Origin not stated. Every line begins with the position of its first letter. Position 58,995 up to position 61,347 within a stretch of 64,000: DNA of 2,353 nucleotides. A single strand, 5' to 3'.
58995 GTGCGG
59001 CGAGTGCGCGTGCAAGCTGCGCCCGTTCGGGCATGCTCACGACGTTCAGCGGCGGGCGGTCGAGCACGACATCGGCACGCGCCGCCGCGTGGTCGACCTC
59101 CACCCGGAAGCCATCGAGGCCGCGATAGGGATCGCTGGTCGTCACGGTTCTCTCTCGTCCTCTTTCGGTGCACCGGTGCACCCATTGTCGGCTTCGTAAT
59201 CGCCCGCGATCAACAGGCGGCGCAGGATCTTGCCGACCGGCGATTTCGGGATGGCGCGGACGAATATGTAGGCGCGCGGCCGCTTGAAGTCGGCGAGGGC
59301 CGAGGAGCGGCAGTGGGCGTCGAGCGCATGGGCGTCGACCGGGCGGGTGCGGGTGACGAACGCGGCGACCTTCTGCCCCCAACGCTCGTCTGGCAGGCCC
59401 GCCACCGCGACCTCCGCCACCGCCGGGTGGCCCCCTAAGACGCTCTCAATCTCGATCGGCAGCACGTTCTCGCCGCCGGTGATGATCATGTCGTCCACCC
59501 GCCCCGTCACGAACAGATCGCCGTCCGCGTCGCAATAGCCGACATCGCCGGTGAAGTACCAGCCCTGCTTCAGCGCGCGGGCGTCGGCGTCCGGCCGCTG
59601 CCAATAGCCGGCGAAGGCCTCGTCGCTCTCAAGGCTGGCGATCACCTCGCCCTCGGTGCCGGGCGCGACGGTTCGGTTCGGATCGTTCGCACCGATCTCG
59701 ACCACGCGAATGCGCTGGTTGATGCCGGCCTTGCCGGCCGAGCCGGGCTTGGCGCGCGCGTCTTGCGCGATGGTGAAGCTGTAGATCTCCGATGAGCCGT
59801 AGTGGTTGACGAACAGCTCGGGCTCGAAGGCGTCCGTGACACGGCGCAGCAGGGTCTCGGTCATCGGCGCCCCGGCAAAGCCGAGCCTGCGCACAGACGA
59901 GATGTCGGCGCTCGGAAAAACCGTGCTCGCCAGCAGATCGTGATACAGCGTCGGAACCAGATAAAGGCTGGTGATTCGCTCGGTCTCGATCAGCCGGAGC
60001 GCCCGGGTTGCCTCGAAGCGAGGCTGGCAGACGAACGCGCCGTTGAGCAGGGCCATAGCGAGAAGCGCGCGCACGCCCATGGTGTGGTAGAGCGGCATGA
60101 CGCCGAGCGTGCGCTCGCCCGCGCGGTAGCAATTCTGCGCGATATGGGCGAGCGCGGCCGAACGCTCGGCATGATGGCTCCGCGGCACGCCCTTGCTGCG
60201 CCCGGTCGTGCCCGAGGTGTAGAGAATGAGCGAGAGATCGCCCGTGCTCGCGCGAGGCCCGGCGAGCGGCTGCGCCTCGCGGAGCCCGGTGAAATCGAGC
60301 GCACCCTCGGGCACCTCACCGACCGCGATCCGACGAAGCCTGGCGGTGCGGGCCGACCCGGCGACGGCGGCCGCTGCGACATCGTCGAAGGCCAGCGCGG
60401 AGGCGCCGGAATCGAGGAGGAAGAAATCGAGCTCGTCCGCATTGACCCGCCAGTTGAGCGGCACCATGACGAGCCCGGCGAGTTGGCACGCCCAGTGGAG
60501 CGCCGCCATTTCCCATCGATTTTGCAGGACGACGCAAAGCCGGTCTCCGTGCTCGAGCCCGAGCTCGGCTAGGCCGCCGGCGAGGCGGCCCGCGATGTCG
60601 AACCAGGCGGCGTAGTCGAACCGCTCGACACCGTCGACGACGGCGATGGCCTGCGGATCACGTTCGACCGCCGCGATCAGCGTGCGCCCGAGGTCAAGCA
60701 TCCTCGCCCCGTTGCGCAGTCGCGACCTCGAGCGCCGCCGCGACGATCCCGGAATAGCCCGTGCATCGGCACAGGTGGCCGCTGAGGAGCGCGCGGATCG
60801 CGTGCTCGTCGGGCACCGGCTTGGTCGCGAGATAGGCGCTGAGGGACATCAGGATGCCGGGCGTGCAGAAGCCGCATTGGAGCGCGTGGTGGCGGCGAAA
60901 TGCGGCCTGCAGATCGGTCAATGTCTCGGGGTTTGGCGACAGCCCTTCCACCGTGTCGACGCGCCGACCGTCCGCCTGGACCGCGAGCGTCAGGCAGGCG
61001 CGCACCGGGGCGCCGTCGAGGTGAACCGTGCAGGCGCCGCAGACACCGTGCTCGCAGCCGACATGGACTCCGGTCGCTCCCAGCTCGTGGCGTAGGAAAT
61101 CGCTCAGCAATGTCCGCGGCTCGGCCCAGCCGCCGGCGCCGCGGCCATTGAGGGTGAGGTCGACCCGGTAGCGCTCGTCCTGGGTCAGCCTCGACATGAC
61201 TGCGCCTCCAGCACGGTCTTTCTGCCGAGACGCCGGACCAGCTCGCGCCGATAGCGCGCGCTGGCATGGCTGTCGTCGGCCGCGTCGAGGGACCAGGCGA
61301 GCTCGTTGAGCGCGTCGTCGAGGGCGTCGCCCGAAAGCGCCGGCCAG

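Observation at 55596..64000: hmfABCDE-like heteroaromatic acyl-CoA operon translationally chained to larC-larE-larB, with no LarA anywhere in the window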

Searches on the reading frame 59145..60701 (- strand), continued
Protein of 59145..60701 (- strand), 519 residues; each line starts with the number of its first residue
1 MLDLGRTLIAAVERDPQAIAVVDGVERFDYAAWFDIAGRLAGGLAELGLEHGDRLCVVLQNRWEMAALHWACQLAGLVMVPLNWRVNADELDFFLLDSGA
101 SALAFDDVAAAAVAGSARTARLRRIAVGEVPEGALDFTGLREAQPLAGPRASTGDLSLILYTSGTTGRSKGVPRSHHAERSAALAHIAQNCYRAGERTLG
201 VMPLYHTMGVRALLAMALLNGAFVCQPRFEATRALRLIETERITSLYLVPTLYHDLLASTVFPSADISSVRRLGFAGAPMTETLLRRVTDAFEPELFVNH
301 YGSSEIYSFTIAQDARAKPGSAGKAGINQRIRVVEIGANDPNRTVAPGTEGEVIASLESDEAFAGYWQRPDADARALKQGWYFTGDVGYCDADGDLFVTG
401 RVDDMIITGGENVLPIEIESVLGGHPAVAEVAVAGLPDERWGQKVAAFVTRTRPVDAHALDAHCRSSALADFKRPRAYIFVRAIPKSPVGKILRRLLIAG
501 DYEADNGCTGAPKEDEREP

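Call 62: find_encoding_contigs(protein=P0262, flank=10000, max_places=3)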
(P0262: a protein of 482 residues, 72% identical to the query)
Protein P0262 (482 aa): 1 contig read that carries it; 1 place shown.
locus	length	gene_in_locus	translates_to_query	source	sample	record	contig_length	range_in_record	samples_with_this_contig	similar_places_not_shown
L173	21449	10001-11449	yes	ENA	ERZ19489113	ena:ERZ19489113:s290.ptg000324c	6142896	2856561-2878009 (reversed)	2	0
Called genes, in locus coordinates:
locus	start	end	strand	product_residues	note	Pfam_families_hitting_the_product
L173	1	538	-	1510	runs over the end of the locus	-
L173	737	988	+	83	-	PF24113:DUF7387 (weak)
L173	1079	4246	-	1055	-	PF04851:ResIII (faint)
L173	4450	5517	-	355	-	PF02653:BPD_transp_2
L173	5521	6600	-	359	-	PF02653:BPD_transp_2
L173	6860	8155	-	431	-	PF00557:Peptidase_M24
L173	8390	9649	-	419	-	PF13433:Peripla_BP_5, PF13458:Peripla_BP_6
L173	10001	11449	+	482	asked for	PF09861:Lar_N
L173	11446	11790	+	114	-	-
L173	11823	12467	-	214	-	PF01323:DSBA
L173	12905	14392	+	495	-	PF04909:Amidohydro_2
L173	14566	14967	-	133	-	PF00571:CBS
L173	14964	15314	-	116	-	PF00543:P-II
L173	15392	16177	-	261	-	PF07556:DUF1538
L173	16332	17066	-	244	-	PF07556:DUF1538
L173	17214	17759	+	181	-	PF24706:DUF7669 (weak)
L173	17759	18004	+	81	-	PF07927:HicA_toxin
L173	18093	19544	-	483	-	PF00682:HMGL-like (faint), PF02436:PYC_OADA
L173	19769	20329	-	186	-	PF00156:Pribosyltran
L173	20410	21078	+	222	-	PF00156:Pribosyltran (weak)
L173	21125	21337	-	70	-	-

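Call 63: find_encoding_contigs(protein=P0250, flank=10000, max_places=3)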
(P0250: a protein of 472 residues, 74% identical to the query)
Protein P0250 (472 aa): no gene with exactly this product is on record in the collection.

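Call 64: search_solved_structures(query=L171:14385-15803:-, max_evalue=0.001, show_alignments=2)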
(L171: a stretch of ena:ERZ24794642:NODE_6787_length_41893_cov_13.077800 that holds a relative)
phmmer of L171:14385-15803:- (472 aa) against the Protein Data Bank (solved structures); distinct sequences matched with E-value up to 0.001: 9.
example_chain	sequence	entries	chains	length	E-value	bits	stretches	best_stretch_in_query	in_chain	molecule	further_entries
6d6z_A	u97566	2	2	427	5.3e-30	107.7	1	36-340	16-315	Malate racemase Mar2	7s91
2yjg_A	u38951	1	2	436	4e-20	75.2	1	31-446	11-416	LACTATE RACEMASE APOPROTEIN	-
9eia_A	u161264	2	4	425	1.1e-14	57.2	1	33-453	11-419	A broad-substrate spectrum lactate racemase A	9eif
9eid_A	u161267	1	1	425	1.2e-14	57.1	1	33-453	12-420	A broad-substrate spectrum lactate racemase A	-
5huq_A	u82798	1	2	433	1.6e-13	53.4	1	59-447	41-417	Lactate racemization operon protein LarA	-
6c1w_A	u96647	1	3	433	1.6e-13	53.4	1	59-447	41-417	Lactate racemase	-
8ezf_B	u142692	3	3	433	5.8e-13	51.6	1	59-447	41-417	Lactate racemase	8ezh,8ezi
9q3j_A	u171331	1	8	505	1.6e-11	46.8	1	51-238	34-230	DUF2088 domain-containing protein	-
9q2u_A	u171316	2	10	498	2.5e-09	39.6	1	50-321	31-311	Lactate racemase A | LarA-like nickel-pincer nucleotide cofactor-utilizing enzyme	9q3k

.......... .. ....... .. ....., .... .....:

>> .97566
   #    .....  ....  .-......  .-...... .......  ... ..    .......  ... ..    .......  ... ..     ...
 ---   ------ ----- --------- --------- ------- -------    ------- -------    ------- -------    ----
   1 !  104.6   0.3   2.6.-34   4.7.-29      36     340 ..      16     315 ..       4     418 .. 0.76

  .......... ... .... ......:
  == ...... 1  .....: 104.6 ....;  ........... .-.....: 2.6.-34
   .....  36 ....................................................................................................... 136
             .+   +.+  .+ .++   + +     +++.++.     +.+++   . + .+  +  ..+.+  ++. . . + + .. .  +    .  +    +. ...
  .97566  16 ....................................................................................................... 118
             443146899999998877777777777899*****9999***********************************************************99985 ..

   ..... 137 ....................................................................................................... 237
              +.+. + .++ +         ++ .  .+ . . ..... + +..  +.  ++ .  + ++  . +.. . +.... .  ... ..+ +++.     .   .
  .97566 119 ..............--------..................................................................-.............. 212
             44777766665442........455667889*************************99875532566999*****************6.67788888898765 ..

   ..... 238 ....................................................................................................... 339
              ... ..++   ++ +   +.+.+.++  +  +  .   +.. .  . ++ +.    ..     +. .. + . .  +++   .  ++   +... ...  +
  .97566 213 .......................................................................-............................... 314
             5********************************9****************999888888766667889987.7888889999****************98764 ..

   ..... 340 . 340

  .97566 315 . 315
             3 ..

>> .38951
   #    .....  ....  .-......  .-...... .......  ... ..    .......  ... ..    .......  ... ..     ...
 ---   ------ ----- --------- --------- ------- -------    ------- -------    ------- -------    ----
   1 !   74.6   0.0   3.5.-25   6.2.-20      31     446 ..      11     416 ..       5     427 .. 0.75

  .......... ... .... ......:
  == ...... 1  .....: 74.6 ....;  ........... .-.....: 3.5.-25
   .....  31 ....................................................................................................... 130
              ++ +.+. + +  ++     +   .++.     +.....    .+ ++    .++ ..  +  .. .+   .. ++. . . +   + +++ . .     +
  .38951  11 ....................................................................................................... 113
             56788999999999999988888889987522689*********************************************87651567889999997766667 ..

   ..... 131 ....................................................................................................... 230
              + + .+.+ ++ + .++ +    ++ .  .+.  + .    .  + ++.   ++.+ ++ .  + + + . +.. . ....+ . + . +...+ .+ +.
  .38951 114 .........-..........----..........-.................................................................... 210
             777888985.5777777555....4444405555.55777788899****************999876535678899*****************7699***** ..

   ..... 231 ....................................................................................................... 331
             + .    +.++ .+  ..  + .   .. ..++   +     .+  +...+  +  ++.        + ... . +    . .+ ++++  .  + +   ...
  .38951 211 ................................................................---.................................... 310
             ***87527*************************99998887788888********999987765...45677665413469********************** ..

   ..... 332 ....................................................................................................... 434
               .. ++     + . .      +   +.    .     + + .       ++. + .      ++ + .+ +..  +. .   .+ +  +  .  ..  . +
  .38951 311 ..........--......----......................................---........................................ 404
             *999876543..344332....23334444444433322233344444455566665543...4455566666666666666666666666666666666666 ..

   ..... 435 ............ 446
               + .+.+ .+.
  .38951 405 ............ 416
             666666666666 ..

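Call 67: search_protein_families(library=pfam, proteins=[L171:12389-14053:+, L171:14050-14367:-], max_evalue=0.00001)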
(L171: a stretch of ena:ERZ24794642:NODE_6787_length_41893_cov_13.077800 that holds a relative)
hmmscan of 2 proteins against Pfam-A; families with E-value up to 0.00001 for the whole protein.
L171:12389-14053:+ (554 aa): 3 families
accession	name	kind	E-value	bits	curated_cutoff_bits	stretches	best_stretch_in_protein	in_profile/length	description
PF02775.26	TPP_enzyme_C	-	5.3e-31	107.9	21.9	1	402-548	10-151/151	Thiamine pyrophosphate enzyme, C-terminal TPP binding domain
PF02776.23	TPP_enzyme_N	-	6.7e-28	97.3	26.8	1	3-106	3-106/119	Thiamine pyrophosphate enzyme, N-terminal TPP binding domain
PF00205.28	TPP_enzyme_M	-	6.6e-19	68.4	30.4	1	188-324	1-137/137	Thiamine pyrophosphate enzyme, central domain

L171:14050-14367:- (105 aa): 0 families

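Call 74: search_dna_similar(query=window:59145-60701:-, collection=plasmids, mode=protein, max_rows=15, max_evalue=1e-60)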
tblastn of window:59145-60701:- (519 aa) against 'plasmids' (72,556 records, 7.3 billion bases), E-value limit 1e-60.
Records with a match: 58; places in all: 65; records where one place covers at least 80% of the query: 58.
Best place of each record, by identity: 60-80% 21; <60% 37.
By first word of the organism name: Paraburkholderia 10; Paracoccus 9; Caballeronia 8; Cupriavidus 7; Dinoroseobacter 3; Azospirillum 2; Burkholderia 2; Natrinema 2; Halobaculum 2; Pseudonocardia 2; and 11 more.
By predicted mobility (MOB-suite, as given by PLSDB): non-mobilizable 39; mobilizable 13; conjugative 6.
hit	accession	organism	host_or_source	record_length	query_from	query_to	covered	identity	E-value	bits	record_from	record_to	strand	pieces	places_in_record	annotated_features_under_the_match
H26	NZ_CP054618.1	Azospirillum oryzae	cell culture,soil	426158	1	502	97%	63.8%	0e+0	618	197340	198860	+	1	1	AMP-binding protein | (2Fe-2S)-binding protein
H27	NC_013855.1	Azospirillum sp. B510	-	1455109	1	509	98%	62.4%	0e+0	607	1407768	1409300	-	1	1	record has no annotation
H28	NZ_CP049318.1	Caballeronia sp. SBC2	whole organism,soil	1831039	1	518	100%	61.3%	0e+0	592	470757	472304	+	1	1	none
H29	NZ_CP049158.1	Caballeronia sp. SBC1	whole organism,soil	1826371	1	518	100%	61.3%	0e+0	592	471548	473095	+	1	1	none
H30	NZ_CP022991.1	Paraburkholderia aromaticivorans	-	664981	1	519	100%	60.8%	0e+0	595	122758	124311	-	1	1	AMP-binding protein | (2Fe-2S)-binding protein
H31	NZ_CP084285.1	Caballeronia zhejiangensis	Anasa tristis,Cell culture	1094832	1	516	99%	61.0%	0e+0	603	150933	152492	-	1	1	none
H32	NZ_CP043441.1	Cupriavidus campinensis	cell culture,soil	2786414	1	503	97%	62.3%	0e+0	592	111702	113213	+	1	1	none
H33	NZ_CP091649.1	Burkholderia aenigmatica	-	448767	1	513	99%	60.7%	0e+0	601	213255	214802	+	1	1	AMP-binding protein | (2Fe-2S)-binding protein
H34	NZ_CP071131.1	Caballeronia sp. M1242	Homo sapiens,ETA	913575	1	518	100%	60.0%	0e+0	599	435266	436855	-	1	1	AMP-binding protein | (2Fe-2S)-binding protein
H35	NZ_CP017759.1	Cupriavidus necator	whole organism,soil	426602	1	503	97%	61.7%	0e+0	582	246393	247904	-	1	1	AMP-binding protein | (2Fe-2S)-binding protein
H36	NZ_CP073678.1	Cupriavidus sp. KK10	Isolate,A bacterial consortium from ...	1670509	1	503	97%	61.5%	0e+0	583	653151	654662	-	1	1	none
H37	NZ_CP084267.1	Caballeronia sp. Lep1P3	Leptoglossus zonatus,Cell culture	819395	1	505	97%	61.1%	0e+0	586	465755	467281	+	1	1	AMP-binding protein | (2Fe-2S)-binding protein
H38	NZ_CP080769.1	Cupriavidus pinatubonensis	genomic assembly,soil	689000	1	504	97%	60.8%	2e-180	569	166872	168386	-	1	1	AMP-binding protein | (2Fe-2S)-binding protein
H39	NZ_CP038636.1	Cupriavidus oxalaticus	whole organism,sewage sludge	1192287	1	505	97%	60.5%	0e+0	580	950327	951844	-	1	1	none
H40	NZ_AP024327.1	Caballeronia sp. NK8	-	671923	1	500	96%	61.1%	0e+0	583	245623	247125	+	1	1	AMP-binding protein | (2Fe-2S)-binding protein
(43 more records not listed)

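Call 75: get_annotated_region(hit=H38, flank=7000)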
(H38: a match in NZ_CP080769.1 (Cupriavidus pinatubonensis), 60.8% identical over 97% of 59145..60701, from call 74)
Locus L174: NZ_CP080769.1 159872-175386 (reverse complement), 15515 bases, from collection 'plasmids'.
description: Cupriavidus pinatubonensis strain HN-2 plasmid p2, complete sequence
organism: Cupriavidus pinatubonensis (NCBI taxid 248026)
taxonomy: Bacteria; Pseudomonadota; Betaproteobacteria; Burkholderiales; Burkholderiaceae; Cupriavidus; Cupriavidus pinatubonensis
host: -; source: genomic assembly,soil; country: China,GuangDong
typing (MOB-suite, as given by PLSDB): non-mobilizable
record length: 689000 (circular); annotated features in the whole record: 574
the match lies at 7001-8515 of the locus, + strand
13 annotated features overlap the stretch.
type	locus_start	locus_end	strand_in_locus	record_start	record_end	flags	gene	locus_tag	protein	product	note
CDS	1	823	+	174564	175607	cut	-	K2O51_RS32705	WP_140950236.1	glutathione S-transferase family protein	GO:0006749 - glutathione metabolic process [Evidence IEA]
CDS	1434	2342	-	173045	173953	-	-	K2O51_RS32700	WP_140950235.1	LysR family transcriptional regulator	GO:0006355 - regulation of DNA-templated transcription [Evidence IEA]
CDS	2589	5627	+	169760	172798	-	-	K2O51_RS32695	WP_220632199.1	molybdopterin cofactor-binding domain-containing protein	-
CDS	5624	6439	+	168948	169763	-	-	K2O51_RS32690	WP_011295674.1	FAD binding domain-containing protein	-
CDS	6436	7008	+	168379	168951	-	-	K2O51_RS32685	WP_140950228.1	(2Fe-2S)-binding protein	-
CDS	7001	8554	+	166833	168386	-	-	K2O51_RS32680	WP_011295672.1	AMP-binding protein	-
CDS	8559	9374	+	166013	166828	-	-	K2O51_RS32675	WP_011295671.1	enoyl-CoA hydratase/isomerase family protein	-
CDS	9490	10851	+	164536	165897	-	-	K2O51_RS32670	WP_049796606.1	MFS transporter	GO:0055085 - transmembrane transport [Evidence IEA]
CDS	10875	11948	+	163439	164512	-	-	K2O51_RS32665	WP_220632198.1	XdhC family protein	-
CDS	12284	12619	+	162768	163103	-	-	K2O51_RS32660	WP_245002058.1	EAL domain-containing protein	-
CDS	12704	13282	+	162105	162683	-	-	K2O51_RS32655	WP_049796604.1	EAL domain-containing protein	-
CDS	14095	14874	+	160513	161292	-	-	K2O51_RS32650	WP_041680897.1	ABC transporter ATP-binding protein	-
CDS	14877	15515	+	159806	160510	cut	-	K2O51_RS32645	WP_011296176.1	ABC transporter ATP-binding protein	-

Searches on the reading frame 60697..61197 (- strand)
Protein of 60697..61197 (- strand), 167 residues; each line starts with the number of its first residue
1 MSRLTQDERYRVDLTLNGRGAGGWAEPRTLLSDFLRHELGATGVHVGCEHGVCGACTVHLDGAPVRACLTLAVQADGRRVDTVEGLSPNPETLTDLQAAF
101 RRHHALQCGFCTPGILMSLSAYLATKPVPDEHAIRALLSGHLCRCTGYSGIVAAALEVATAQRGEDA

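Call 4: search_protein_families(library=pfam, proteins=[window:60697-61197:-])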
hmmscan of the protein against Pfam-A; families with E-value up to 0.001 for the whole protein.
window:60697-61197:- (167 aa): 3 families
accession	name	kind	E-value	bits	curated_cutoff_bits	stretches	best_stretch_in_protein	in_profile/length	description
PF01799.25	Fer2_2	-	1.2e-27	96.3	30.3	1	82-155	1-74/75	[2Fe-2S] binding domain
PF00111.32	Fer2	-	8e-08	32.6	21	1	25-66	13-53/77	2Fe-2S iron-sulfur cluster binding domain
PF13085.11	Fer2_3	-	2.1e-06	28.1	27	1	47-86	51-89/107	2Fe-2S iron-sulfur cluster binding domain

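Call 5: search_protein_families(library=ncbifam, proteins=[window:60697-61197:-], max_evalue=0.00001)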
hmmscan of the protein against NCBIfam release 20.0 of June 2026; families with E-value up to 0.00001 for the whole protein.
window:60697-61197:- (167 aa): 12 families
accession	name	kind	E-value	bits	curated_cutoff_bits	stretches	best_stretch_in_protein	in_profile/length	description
NF041020.1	glyceraldDH_gamma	equivalog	9.7e-52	174.9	290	1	3-159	4-159/164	glyceraldehyde dehydrogenase subunit gamma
NF043084.2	XdhC_XDHase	equivalog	5.6e-45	152.5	217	1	12-156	3-147/151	xanthine dehydrogenase subunit XdhC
TIGR03193.1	4hydroxCoAred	equivalog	4.5e-44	149.9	257.8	1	13-154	3-143/148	4-hydroxybenzoyl-CoA reductase subunit gamma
TIGR03198.1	pucE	equivalog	9.5e-41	138.8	254.3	1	12-159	4-149/151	xanthine dehydrogenase subunit E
TIGR02963.1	xanthine_xdhA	equivalog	4e-37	127.9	467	1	27-162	17-160/468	xanthine dehydrogenase small subunit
NF008514.0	PRK11433.1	equivalog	1.2e-36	126.2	322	1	7-161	48-216/218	aldehyde dehydrogenase iron-sulfur subunit PaoA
NF007387.0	PRK09908.1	equivalog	1.9e-36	124.9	212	1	8-158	5-155/159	xanthine dehydrogenase iron sulfur-binding subunit XdhC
NF045668.1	pterin_aldehy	equivalog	3.1e-36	124.8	1100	1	14-165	5-158/905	molybdopterin-dependent aldehyde oxidoreductase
TIGR03311.1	Se_dep_XDH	equivalog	4.1e-35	121.1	830.45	1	15-160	4-145/848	selenium-dependent xanthine dehydrogenase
TIGR02969.1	mam_aldehyde_ox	subfamily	1.2e-24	86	1912.3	1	26-155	18-157/1330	aldehyde oxidase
TIGR03313.1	Se_sel_red_Mo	hypoth_equivalog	3e-06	25.2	1101.9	1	50-162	37-147/951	molybdopterin-dependent oxidoreductase Mo/Fe-S-binding subunit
NF009226.0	PRK12576.1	equivalog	4e-06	26.4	344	1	46-106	58-123/317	succinate dehydrogenase/fumarate reductase iron-sulfur subunit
